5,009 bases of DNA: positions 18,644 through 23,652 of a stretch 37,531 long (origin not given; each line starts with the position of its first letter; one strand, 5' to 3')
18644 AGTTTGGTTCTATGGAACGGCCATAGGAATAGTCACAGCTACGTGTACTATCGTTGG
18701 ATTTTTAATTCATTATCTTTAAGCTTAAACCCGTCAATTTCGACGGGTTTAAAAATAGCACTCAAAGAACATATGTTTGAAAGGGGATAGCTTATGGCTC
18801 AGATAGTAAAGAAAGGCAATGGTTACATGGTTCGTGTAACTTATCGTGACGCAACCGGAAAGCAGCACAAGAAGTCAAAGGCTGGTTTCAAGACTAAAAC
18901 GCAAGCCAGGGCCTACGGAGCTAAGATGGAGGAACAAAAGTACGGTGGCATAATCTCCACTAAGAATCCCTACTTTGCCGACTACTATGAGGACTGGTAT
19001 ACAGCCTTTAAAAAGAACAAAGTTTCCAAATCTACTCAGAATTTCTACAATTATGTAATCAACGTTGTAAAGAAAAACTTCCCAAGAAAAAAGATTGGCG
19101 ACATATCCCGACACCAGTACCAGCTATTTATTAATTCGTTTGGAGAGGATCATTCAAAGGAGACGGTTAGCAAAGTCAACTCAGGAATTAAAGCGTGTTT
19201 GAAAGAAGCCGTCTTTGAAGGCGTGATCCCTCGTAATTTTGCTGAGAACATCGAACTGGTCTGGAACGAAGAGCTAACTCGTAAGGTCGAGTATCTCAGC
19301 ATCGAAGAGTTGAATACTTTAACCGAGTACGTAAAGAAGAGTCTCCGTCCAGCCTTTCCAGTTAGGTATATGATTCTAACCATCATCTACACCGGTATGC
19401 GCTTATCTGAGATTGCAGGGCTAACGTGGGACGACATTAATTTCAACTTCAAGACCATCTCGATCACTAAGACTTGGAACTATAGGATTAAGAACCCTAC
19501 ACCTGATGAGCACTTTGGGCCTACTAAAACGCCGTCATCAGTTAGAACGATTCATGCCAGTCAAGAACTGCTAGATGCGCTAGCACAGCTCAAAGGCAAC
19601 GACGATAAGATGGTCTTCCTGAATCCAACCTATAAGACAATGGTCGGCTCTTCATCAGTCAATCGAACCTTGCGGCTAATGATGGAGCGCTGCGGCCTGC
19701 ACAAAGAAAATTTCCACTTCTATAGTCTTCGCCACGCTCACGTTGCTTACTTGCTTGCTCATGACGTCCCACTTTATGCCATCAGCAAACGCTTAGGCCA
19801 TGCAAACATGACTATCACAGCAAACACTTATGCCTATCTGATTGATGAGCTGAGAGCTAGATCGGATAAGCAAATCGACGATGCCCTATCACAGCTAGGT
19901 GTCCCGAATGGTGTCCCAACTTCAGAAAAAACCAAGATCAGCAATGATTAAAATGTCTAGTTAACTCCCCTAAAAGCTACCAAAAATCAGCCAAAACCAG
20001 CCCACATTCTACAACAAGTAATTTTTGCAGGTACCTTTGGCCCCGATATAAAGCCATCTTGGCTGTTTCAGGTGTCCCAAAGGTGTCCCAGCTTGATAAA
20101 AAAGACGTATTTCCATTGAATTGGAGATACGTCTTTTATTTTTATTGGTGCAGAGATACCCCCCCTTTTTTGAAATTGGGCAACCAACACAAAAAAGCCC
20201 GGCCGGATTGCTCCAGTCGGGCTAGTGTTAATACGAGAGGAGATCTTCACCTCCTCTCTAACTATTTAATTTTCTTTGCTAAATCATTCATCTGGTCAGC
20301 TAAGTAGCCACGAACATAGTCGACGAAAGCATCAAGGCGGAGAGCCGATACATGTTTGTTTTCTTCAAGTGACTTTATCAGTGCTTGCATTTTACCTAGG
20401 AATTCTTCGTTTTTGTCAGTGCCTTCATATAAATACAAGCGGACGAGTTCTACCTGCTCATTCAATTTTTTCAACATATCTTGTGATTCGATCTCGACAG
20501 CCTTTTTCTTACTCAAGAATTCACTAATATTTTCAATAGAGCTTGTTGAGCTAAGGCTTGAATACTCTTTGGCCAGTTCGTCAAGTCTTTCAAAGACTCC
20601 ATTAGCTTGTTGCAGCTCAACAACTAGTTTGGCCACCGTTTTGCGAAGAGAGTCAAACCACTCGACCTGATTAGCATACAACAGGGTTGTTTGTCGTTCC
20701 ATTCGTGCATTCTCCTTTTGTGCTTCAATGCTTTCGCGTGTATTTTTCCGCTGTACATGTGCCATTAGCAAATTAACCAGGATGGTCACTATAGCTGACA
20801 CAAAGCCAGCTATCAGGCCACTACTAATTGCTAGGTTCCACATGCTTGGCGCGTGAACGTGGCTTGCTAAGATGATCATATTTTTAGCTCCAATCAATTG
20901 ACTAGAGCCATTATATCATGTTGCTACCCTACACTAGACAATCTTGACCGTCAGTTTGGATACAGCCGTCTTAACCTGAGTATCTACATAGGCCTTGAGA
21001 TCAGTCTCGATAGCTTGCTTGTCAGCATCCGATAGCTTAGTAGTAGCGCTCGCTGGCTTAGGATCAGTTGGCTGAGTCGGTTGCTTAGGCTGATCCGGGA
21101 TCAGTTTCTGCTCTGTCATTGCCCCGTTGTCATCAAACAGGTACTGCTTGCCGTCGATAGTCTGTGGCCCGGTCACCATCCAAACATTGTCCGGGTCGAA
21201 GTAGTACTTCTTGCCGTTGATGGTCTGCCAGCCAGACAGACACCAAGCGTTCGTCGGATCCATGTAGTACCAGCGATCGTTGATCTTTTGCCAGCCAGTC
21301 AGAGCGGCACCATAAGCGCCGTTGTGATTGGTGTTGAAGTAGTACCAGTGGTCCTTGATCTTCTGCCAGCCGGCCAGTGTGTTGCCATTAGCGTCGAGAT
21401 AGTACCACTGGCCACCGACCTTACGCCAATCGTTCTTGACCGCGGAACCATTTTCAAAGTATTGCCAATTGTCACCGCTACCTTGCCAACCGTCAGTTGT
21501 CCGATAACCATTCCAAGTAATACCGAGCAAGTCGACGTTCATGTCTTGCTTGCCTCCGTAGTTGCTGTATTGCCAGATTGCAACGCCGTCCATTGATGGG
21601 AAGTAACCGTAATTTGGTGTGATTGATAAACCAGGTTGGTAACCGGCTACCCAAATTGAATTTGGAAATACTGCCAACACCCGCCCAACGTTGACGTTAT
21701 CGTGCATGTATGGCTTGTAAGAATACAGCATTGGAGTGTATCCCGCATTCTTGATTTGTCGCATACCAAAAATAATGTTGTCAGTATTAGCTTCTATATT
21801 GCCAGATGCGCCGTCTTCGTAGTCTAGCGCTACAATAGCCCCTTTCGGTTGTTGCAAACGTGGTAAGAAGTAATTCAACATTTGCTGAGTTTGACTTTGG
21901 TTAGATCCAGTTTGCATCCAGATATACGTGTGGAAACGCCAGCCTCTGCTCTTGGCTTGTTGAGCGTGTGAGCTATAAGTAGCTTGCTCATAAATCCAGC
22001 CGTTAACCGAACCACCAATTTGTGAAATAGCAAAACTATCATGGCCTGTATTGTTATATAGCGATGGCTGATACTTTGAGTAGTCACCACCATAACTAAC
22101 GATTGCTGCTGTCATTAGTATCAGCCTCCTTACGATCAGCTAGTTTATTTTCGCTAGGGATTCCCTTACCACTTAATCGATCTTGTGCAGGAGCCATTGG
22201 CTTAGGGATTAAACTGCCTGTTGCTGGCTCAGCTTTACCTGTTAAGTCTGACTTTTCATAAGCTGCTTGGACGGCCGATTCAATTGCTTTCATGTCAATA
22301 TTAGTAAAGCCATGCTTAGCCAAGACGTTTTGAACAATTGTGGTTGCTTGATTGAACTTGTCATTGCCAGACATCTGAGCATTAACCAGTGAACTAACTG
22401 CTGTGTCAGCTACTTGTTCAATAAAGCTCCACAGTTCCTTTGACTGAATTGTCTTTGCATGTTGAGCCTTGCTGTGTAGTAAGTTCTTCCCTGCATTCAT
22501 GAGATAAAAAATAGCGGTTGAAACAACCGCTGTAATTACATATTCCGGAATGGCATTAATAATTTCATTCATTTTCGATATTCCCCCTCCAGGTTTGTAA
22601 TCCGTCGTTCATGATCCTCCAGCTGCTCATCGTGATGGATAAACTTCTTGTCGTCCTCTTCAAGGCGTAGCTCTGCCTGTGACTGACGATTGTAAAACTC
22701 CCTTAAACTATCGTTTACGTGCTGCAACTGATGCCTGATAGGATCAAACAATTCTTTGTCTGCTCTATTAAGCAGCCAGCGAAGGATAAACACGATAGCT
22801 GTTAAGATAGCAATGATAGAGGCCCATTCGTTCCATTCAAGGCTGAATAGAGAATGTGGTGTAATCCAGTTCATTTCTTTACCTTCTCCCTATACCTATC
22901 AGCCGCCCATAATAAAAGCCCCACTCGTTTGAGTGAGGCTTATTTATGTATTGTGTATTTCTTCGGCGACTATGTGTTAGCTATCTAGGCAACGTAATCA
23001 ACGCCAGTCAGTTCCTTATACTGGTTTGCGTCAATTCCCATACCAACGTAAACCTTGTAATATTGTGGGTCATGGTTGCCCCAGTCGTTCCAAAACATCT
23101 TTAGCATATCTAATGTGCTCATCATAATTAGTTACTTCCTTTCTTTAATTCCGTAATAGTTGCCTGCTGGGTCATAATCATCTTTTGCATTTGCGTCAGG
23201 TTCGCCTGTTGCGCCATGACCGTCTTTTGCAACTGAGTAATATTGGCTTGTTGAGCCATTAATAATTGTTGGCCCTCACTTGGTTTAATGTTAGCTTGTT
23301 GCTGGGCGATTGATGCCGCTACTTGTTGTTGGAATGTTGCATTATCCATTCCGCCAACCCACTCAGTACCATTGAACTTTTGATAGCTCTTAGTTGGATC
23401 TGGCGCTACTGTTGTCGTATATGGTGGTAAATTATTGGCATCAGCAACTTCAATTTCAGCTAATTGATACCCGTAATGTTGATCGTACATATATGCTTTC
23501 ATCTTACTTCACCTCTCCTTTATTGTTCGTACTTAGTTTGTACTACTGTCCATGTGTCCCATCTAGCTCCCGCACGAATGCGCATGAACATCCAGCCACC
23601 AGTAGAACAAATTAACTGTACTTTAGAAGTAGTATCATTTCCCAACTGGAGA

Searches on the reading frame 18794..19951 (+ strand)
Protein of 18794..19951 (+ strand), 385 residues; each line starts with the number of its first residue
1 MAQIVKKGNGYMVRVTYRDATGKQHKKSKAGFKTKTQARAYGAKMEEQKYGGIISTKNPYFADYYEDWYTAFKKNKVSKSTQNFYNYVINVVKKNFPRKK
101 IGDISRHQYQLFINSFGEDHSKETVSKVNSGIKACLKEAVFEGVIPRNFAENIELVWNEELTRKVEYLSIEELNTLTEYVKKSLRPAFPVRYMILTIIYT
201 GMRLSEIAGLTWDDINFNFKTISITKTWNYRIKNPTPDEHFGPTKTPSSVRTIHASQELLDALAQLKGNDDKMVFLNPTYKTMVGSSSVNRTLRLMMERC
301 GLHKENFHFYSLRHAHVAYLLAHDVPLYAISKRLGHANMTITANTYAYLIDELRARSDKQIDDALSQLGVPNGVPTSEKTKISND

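Call 91: search_protein_families(library=pfam, max_evalue=0.00001, proteins=[window:18794-19951:+])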
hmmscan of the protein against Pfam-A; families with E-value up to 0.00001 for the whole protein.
window:18794-19951:+ (385 aa): 2 families
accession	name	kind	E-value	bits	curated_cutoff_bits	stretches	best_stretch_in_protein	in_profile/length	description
PF00589.27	Phage_integrase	-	1.1e-20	74.6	27.1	1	168-347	3-166/172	Phage integrase family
PF14657.12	Arm-DNA-bind_4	-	5.8e-06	26.2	22.3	0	11-48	2-41/47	Arm DNA-binding domain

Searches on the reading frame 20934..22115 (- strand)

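Call 91: search_protein_families(library=pfam, max_evalue=0.00001, proteins=[window:20934-22115:-])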
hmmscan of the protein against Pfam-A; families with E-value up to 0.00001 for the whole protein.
window:20934-22115:- (393 aa): 3 families
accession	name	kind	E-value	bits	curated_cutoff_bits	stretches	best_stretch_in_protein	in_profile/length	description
PF19127.6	Choline_bind_3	-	4.2e-25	87.9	27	1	229-263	3-38/47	Choline-binding repeat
PF01473.26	Choline_bind_1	-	3.6e-20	71.6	20.5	0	295-309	2-16/19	Putative cell wall binding repeat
PF01183.26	Glyco_hydro_25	-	1e-18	68.8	27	1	38-188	29-176/180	Glycosyl hydrolases family 25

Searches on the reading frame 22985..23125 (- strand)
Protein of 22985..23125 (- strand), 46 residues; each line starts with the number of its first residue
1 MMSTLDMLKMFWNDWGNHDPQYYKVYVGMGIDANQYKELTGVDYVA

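Call 23: search_protein_families(library=phrogs, max_evalue=0.001, proteins=[window:22985-23125:-])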
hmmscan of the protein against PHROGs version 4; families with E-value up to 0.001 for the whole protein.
window:22985-23125:- (46 aa): 1 family
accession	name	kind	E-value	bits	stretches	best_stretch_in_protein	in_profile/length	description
phrog_134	-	unknown function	1e-11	45.4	1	1-46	11-56/73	-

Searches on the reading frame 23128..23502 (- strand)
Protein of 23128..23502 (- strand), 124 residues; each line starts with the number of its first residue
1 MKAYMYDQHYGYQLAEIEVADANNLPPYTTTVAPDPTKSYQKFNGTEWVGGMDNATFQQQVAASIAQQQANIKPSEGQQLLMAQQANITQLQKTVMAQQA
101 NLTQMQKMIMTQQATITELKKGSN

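Call 5: search_protein_families(library=pfam, max_evalue=1, proteins=[window:23128-23502:-])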
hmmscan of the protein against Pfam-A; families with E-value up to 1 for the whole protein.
window:23128-23502:- (124 aa): 3 families
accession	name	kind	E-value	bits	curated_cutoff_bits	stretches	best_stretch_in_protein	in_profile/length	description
PF04382.18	SAB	-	0.028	15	27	0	105-120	8-23/50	SAB domain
PF08702.15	Fib_alpha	-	0.28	11.8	29.9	1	59-121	59-123/143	Fibrinogen alpha/beta chain family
PF04102.17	SlyX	-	0.92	10.6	30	1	86-121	3-38/67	SlyX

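Call 23: search_protein_families(library=phrogs, max_evalue=0.001, proteins=[window:23128-23502:-])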
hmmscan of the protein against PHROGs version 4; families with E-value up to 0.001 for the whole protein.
window:23128-23502:- (124 aa): 0 families
